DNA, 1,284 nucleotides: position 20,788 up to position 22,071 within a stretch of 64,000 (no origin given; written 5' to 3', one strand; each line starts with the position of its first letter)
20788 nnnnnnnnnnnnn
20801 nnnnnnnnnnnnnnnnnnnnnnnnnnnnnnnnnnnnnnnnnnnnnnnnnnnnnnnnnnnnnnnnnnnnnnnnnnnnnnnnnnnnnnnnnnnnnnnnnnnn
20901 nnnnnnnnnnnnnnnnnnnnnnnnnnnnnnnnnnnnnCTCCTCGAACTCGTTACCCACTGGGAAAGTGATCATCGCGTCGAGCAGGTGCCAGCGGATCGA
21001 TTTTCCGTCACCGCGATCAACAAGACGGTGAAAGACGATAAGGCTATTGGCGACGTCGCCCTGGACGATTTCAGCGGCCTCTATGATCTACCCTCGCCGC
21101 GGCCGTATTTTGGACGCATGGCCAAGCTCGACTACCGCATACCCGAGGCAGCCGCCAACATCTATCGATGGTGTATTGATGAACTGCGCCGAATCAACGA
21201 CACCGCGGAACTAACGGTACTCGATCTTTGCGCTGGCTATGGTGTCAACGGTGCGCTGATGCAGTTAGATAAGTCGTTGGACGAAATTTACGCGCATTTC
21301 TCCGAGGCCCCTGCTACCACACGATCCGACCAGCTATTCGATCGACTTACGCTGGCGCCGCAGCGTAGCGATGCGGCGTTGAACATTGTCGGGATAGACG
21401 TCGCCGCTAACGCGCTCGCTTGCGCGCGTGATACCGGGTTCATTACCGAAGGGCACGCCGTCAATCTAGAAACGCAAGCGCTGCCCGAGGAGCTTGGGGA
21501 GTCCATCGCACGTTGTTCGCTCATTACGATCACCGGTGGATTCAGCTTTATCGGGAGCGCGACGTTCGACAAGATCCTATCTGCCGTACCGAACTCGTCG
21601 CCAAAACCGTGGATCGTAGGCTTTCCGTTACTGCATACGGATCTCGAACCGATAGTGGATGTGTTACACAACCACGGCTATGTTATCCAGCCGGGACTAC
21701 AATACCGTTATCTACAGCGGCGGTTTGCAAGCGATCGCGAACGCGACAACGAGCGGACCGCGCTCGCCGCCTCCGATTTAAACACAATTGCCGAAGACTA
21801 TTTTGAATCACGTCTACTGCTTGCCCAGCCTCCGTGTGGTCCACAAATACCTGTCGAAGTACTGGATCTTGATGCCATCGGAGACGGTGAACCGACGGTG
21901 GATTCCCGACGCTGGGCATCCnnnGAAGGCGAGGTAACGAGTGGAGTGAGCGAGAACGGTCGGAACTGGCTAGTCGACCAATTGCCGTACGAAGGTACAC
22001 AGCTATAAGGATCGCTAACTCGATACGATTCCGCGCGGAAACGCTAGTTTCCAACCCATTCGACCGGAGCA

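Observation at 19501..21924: AsnB-type glutamine amidotransferase with a GTG-encoded N-terminal Cys and a C-terminal methyltransferase-like domain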

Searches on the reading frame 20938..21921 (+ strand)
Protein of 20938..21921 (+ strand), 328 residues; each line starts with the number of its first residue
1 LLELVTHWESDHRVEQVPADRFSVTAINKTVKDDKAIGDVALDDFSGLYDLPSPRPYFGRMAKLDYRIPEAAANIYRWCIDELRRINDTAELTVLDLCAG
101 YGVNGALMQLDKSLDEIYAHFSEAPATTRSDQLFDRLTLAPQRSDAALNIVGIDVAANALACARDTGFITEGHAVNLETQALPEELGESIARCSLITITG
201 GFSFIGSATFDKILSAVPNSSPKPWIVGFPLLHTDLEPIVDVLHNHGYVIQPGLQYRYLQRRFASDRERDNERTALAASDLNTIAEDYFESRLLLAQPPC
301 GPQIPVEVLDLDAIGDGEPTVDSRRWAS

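Call 7: search_protein_families(library=pfam, proteins=[window:20938-21921:+], max_evalue=10)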
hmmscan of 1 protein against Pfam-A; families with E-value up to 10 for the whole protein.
window:20938-21921:+ (328 aa): 0 families

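Call 8: find_homologous_proteins(query=window:20938-21921:+)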
Query window:20938-21921:+ (328 aa): 11 proteins with E <= 0.001 among 8000 candidates.
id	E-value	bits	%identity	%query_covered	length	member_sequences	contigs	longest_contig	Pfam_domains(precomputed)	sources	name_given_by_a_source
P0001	9.4e-84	299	56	76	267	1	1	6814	-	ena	-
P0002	4.0e-80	287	55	76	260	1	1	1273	-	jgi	jgi:hypothetical protein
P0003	1.4e-41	161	52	50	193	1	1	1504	-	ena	-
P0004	2.8e-35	140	34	77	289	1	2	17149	-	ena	-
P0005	1.0e-25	108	32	83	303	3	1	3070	-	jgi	-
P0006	5.7e-24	103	33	84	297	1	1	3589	-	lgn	-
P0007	2.6e-23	101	32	81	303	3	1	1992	-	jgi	jgi:hypothetical protein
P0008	2.4e-21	94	29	78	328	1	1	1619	-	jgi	jgi:hypothetical protein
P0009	2.2e-19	88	30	79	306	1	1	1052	-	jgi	jgi:hypothetical protein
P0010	1.7e-15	75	31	63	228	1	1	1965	-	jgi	jgi:hypothetical protein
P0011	1.8e-14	72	32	63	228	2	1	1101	-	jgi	jgi:hypothetical protein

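Call 11: find_encoding_contigs(protein=P0001, flank=6000)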
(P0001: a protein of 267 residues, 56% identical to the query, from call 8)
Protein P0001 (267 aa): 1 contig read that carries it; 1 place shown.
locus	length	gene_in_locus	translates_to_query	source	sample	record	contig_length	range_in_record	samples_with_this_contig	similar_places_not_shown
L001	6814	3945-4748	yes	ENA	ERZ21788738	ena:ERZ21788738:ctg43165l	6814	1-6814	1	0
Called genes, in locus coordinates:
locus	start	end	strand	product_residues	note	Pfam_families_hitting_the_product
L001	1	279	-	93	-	?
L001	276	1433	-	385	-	PF14907:NTP_transf_5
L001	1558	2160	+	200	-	-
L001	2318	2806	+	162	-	PF13522:GATase_6, PF13537:GATase_7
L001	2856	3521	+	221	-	PF00733:Asn_synthase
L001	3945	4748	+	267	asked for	-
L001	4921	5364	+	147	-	-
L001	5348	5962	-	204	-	PF04299:FMN_bind_2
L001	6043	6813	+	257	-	?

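Call 12: find_encoding_contigs(protein=P0004, flank=8000)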
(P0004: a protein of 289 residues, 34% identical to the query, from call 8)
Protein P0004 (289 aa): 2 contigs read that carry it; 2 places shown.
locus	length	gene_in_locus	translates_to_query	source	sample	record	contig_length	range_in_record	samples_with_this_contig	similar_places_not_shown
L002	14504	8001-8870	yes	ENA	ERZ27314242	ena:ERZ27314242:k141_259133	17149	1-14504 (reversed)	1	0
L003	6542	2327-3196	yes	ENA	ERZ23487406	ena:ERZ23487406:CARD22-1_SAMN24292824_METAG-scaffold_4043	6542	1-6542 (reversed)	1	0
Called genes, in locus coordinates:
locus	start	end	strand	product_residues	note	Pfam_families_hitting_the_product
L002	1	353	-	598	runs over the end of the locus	PF01321:Creatinase_N, PF16189:Creatinase_N_2, PF00557:Peptidase_M24, PF16188:Peptidase_M24_C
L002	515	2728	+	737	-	PF02897:Peptidase_S9_N, PF00326:Peptidase_S9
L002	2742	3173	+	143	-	PF04828:GFA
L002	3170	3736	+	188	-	PF13302:Acetyltransf_3, PF00583:Acetyltransf_1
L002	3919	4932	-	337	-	PF04055:Radical_SAM, PF06968:BATS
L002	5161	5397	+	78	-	-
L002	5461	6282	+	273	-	PF00378:ECH_1, PF16113:ECH_2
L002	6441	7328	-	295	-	PF00106:adh_short, PF08659:KR, PF13561:adh_short_C2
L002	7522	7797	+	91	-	PF01206:TusA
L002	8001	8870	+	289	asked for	-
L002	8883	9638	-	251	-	PF09608:Alph_Pro_TM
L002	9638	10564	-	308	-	PF01925:TauE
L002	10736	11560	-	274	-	-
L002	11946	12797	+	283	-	PF00376:MerR, PF13411:MerR_1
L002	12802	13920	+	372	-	PF11583:AurF, PF00268:Ribonuc_red_sm (faint)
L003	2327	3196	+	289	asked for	-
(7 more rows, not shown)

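Call 17: search_solved_structures(query=A1, max_evalue=10)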
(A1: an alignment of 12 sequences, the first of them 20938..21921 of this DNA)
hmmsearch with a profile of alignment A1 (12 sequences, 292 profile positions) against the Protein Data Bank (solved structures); distinct sequences matched with E-value up to 10: 6.
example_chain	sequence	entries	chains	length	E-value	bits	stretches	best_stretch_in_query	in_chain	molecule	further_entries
5doo_A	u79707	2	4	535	0.0095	18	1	123-201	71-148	protein lysine methyltransferase 2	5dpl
1dus_A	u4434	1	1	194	0.048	15.7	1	63-111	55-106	MJ0882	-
3cc8_A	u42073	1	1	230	0.23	13.4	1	54-83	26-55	Putative methyltransferase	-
9rfr_A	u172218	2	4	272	0.54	12.2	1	110-140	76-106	Ubiquinone biosynthesis O-methyltransferase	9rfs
3ghj_A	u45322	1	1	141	1.8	10.5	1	217-277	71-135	Putative integron gene cassette protein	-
3rfq_A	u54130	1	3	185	2.1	10.2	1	137-176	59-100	Pterin-4-alpha-carbinolamine dehydratase MoaB2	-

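Call 18: find_related_loci(query=window:21103-21921:+, collection=genome_contigs, flank=8000)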
Query window:21103-21921:+ (273 aa) in genome_contigs; peptide patterns used: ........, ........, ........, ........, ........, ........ (x = any residue, [..] = any of these).
69 stretches matched a pattern, but none encodes a relative of the query by tblastn (E <= 1e-3).

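Call 19: predict_structure(alignment_id=A1)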
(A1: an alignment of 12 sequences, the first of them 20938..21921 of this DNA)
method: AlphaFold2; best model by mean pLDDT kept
length: 328 residues; sequences in the alignment: 12
mean_pLDDT: 78.1   pTM: 0.80
mean pLDDT of the five models: 78.1, 77.1, 71.1, 70.7, 61.3
residues with pLDDT >= 90: 154; 70-90: 97; 50-70: 22; < 50: 55
segments of 3 or more residues with pLDDT < 50: 1-42, 316-328
pLDDT, mean of each block of 10 residues (from residue 1): 29 27 28 33 65 86 91 93 94 94 90 88 67 70 76 93 90 94 94 92 85 95 94 90 95 84 90 88 86 92 88 57 31
secondary structure, 60 per line:
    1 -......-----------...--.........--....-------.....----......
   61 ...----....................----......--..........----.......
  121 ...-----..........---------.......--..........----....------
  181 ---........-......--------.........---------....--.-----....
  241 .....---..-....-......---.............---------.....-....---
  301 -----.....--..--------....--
elements in order: H2-7 H24-32 H35-38 H46-50 H55-63 H68-87 E92-97 H100-109 H114-123 H129-138 E148-154 H157-166 E171-174 H184-191 E193-198 H207-215 E225-228 H237-245 H252-255 E257-262 H266-278 E288-292 E294-297 H306-310 H323-326

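Call 27: search_protein_representatives(alignment_id=A1)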
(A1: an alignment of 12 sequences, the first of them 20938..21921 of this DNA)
Query: 12 sequences, 292 profile positions. Proteins with E-value up to 0.001 (for the whole library): 914; up to 1e-10: 670; up to 1e-30: 354. The best 150 are listed.
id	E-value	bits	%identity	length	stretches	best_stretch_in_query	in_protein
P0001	4.1e-100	350.7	-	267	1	31-290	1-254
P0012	2.9e-95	334.8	-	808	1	9-285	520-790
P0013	2.7e-93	328.3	-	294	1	6-281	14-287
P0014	1.4e-92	326.0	-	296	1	3-287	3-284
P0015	5.3e-92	324.1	-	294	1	6-286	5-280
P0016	2.2e-91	322.1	-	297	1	5-286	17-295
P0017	9.7e-91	320.0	-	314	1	6-281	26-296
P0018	2.1e-90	318.9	-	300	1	11-286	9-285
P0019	5.1e-90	317.6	-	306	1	7-287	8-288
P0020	1.3e-89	316.2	-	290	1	3-287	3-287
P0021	1.2e-88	313.1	-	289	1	7-282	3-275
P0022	1.9e-88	312.4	-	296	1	4-287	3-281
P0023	8.2e-88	310.4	-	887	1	6-277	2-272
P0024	3.1e-87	308.5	-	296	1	4-281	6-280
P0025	8.1e-87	307.1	-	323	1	6-289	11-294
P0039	1.5e-82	293.1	-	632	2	5-286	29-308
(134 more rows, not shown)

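Call 30: find_encoding_contigs(protein=P0012, flank=8000)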
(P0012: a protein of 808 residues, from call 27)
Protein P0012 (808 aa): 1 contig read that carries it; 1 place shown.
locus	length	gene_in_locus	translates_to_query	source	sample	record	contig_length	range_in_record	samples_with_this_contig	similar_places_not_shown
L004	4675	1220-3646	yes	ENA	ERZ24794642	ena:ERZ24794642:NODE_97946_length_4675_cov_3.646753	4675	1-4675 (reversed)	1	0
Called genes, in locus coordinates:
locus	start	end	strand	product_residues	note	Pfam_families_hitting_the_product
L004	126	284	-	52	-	-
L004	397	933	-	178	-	PF09339:HTH_IclR (faint), PF22381:Staph_reg_Sar_Rot, PF01047:MarR, PF12802:MarR_2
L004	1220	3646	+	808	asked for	PF13522:GATase_6, PF13537:GATase_7, PF00733:Asn_synthase, PF02540:NAD_synthase (weak), PF00733:Asn_synthase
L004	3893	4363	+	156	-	PF00111:Fer2, PF13085:Fer2_3 (weak), PF01799:Fer2_2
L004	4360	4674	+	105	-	?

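Call 32: list_cluster_members(proteins=[P0012, P0013, P0014, P0015, P0016, P0023, P0004, P0005, P0021, P0039])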
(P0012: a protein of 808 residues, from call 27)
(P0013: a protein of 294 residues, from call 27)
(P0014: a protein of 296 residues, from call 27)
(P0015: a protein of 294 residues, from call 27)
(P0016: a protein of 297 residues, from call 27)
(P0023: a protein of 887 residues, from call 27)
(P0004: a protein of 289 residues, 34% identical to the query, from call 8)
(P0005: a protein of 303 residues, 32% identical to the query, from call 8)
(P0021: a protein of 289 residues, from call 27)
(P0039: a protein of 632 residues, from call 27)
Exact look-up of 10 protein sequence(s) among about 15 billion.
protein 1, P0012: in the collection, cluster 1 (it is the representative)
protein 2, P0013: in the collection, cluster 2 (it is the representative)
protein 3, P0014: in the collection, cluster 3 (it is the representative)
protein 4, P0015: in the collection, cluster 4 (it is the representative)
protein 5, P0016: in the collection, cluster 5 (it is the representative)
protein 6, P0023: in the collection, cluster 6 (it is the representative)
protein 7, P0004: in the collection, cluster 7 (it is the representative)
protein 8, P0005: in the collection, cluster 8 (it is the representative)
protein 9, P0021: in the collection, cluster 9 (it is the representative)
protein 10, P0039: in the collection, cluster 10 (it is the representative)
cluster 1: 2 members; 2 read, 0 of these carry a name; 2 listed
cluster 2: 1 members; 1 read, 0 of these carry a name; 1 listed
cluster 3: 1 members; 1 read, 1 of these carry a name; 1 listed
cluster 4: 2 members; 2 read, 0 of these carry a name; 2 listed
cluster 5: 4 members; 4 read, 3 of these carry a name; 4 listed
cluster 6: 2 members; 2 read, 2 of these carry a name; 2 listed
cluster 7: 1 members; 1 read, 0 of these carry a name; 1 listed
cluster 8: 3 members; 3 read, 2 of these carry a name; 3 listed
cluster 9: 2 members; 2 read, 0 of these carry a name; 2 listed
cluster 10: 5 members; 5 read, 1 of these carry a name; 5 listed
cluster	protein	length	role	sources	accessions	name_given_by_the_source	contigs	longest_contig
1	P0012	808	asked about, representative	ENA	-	-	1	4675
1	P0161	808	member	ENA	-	-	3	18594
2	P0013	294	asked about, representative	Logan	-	-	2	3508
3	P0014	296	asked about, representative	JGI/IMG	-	TPR repeat protein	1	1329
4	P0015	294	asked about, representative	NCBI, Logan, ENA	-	-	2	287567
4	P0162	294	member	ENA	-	-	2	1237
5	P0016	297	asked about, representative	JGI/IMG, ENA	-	-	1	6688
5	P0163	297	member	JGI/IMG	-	hypothetical protein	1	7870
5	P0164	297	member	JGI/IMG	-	hypothetical protein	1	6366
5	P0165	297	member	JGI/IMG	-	hypothetical protein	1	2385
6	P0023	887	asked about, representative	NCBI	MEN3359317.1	MAG: carnitine O-acetyltransferase [Mycobacteriales bacterium]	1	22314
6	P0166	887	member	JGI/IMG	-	carnitine O-acetyltransferase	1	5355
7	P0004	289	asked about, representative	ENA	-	-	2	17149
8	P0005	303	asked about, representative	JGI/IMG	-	-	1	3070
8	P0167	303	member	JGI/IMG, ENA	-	hypothetical protein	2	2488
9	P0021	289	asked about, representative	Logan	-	-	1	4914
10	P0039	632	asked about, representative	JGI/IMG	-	-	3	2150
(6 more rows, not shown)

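Call 33: find_encoding_contigs(protein=P0161, flank=10000)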
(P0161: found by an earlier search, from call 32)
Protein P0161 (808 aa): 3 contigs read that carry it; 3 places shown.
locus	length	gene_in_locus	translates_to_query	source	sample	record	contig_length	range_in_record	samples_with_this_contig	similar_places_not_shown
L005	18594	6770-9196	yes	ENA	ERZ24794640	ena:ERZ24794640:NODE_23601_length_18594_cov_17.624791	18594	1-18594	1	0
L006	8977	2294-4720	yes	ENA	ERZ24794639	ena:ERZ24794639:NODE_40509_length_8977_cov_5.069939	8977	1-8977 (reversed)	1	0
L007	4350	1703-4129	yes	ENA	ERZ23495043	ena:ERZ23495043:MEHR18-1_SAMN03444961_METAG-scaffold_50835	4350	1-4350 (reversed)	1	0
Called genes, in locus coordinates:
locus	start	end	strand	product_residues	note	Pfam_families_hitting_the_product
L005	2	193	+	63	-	?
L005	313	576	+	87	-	PF04365:BrnT_toxin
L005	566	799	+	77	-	-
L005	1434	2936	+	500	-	PF01565:FAD_binding_4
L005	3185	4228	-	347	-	PF13384:HTH_23, PF13518:HTH_28, PF13551:HTH_29, PF13565:HTH_32, PF13358:DDE_3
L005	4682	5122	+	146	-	PF02311:AraC_binding (weak), PF07883:Cupin_2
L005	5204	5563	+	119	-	-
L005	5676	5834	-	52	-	-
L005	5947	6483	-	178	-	PF09339:HTH_IclR (faint), PF22381:Staph_reg_Sar_Rot, PF01047:MarR, PF12802:MarR_2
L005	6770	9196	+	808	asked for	PF13522:GATase_6, PF13537:GATase_7, PF00733:Asn_synthase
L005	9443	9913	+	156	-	PF00111:Fer2, PF13085:Fer2_3 (weak), PF01799:Fer2_2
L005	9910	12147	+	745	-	PF20256:MoCoBD_2, PF02738:MoCoBD_1, PF20256:MoCoBD_2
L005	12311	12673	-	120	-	PF00313:CSD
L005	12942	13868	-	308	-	PF13519:VWA_2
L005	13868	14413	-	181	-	-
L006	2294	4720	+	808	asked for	PF13522:GATase_6, PF13537:GATase_7, PF00733:Asn_synthase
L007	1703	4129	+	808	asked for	PF13522:GATase_6, PF13537:GATase_7, PF00733:Asn_synthase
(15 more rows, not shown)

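Call 34: find_encoding_contigs(protein=P0015, flank=8000, max_places=3)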
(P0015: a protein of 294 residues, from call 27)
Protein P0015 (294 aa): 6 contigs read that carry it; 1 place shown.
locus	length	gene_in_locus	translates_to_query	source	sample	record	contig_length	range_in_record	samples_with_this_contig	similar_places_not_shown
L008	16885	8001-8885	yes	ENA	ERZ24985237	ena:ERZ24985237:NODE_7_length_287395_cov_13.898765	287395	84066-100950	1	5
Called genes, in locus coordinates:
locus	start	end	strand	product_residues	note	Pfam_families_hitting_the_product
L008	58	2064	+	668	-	PF03979:Sigma70_r1_1, PF00140:Sigma70_r1_2, PF04546:Sigma70_ner, PF04542:Sigma70_r2, PF04539:Sigma70_r3, PF04545:Sigma70_r4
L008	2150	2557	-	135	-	PF06983:3-dmu-9_3-mt, PF00903:Glyoxalase (weak)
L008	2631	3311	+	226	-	PF01638:HxlR, PF14864:Alkyl_sulf_C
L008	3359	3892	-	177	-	-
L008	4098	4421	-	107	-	PF21173:DksA-like_N, PF01258:zf-dskA_traR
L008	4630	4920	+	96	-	PF08734:GYD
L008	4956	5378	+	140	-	PF01894:YjbQ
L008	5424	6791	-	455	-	PF10463:Peptidase_U49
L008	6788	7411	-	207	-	-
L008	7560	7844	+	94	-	PF10115:HlyU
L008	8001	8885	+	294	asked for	-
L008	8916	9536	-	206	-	PF00440:TetR_N, PF21351:TetR_C_41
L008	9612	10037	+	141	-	PF12681:Glyoxalase_2 (weak), PF00903:Glyoxalase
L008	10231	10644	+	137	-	-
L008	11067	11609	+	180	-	PF00196:GerE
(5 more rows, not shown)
